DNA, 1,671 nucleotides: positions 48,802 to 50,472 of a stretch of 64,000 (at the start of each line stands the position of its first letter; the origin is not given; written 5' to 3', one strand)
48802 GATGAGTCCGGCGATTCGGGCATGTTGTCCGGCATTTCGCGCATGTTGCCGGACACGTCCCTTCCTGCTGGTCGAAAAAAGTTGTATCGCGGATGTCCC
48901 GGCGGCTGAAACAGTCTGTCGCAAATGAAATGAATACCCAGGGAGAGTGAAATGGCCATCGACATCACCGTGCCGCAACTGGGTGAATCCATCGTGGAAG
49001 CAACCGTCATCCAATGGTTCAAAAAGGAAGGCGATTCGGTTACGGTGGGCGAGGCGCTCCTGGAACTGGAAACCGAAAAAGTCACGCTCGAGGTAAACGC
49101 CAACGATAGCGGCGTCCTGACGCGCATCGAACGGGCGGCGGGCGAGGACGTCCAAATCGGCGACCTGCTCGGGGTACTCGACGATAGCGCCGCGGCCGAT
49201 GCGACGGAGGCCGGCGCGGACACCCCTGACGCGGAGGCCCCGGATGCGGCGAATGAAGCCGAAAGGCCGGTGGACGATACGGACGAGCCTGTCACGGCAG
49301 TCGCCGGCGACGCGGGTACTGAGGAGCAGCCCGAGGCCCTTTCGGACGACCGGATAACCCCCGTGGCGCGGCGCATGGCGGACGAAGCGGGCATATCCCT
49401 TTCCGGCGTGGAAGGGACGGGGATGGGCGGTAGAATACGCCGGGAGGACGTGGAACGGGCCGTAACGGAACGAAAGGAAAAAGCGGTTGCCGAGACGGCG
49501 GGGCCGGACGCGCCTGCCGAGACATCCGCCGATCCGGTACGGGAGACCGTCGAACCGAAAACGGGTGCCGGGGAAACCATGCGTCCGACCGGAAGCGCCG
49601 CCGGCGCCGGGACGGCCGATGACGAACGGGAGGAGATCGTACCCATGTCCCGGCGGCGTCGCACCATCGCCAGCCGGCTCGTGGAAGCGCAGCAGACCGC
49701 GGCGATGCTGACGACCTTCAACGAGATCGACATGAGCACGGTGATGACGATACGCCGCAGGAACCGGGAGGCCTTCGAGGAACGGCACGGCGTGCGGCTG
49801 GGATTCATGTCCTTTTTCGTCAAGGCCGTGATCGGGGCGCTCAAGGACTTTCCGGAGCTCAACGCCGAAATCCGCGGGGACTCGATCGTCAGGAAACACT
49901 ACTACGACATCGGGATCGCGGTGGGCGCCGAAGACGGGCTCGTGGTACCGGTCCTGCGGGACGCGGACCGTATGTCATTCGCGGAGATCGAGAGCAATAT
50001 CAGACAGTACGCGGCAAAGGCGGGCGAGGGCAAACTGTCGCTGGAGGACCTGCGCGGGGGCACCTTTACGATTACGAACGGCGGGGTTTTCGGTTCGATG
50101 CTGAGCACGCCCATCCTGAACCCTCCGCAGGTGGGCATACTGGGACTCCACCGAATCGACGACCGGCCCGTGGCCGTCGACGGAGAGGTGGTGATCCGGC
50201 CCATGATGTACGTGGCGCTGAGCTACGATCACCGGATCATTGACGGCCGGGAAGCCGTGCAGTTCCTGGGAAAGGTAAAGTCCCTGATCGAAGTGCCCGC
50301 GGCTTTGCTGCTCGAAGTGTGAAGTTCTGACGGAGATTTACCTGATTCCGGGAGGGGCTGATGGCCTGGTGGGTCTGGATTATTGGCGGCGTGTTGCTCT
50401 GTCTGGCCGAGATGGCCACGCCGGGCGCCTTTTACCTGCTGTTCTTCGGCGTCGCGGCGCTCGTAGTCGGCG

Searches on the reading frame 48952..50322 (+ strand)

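Call 67: search_protein_families(library=pfam, proteins=[window:48952-50322:+], max_evalue=0.0001)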
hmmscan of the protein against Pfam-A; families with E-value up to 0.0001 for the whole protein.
window:48952-50322:+ (456 aa): 3 families
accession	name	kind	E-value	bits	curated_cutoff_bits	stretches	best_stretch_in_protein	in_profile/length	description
PF00198.28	2-oxoacid_dh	-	5.1e-82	275.2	23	1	226-454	3-232/232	2-oxoacid dehydrogenases acyltransferase (catalytic domain)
PF00364.28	Biotin_lipoyl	-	3.1e-18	65.8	22.1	1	4-75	2-72/73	Biotin-requiring enzyme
PF02817.22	E3_binding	-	2.8e-13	50.2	23.7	1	135-168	3-36/36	e3 binding domain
